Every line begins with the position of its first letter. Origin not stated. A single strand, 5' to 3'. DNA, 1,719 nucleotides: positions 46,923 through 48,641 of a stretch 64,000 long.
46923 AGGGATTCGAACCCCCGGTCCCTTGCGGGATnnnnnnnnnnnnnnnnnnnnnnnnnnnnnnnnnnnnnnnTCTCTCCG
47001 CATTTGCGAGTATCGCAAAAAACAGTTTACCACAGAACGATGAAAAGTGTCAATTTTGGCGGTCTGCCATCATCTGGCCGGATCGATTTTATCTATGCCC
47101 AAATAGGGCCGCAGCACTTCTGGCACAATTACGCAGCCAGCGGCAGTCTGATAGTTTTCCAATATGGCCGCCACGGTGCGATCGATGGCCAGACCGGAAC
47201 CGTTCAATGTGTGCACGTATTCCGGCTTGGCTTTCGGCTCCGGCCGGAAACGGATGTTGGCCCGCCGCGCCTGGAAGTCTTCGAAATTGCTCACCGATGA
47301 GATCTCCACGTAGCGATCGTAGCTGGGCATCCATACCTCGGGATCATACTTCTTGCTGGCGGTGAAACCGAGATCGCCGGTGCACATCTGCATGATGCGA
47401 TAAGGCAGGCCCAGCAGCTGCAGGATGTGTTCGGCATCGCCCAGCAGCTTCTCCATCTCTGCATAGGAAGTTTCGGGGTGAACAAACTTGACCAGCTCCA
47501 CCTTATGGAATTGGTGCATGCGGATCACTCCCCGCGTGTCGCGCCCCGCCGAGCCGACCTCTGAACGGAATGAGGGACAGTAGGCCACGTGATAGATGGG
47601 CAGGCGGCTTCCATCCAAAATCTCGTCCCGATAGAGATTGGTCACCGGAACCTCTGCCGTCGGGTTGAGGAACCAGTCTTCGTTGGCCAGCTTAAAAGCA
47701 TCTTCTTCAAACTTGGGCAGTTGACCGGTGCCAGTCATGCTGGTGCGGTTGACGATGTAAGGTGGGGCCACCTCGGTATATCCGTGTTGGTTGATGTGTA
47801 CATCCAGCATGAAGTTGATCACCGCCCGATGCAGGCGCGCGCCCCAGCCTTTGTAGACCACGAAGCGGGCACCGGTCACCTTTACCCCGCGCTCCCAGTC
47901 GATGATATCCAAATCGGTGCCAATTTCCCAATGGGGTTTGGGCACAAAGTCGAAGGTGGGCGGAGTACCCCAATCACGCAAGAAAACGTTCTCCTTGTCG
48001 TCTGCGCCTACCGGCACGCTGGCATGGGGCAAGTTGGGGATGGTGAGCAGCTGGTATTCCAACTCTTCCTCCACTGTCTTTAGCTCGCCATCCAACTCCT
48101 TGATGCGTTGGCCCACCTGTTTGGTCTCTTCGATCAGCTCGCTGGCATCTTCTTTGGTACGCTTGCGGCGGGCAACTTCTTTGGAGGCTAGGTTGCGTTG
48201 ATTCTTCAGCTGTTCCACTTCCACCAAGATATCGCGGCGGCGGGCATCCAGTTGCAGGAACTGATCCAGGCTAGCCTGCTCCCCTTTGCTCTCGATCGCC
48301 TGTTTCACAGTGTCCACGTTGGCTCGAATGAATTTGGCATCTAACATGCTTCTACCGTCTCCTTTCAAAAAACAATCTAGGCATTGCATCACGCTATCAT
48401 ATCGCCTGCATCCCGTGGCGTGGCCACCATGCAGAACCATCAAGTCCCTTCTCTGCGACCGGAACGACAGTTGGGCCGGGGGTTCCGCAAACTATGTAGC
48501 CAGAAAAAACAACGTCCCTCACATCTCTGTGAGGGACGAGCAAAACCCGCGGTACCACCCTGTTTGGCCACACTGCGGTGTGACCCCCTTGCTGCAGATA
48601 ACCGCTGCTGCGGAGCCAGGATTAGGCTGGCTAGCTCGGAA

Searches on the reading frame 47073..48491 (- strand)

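Call 67: search_protein_families(library=pfam, proteins=[window:47073-48491:-])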
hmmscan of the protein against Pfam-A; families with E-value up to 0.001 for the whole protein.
window:47073-48491:- (473 aa): 2 families
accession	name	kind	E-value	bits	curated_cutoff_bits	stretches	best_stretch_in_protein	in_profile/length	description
PF00587.30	tRNA-synt_2b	-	7.6e-41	140.6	29.3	1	270-447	8-179/179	tRNA synthetase class II core domain (G, H, P, S and T)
PF02403.27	Seryl_tRNA_N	-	4.7e-30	104.4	28.2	1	49-155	1-108/108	Seryl-tRNA synthetase N-terminal domain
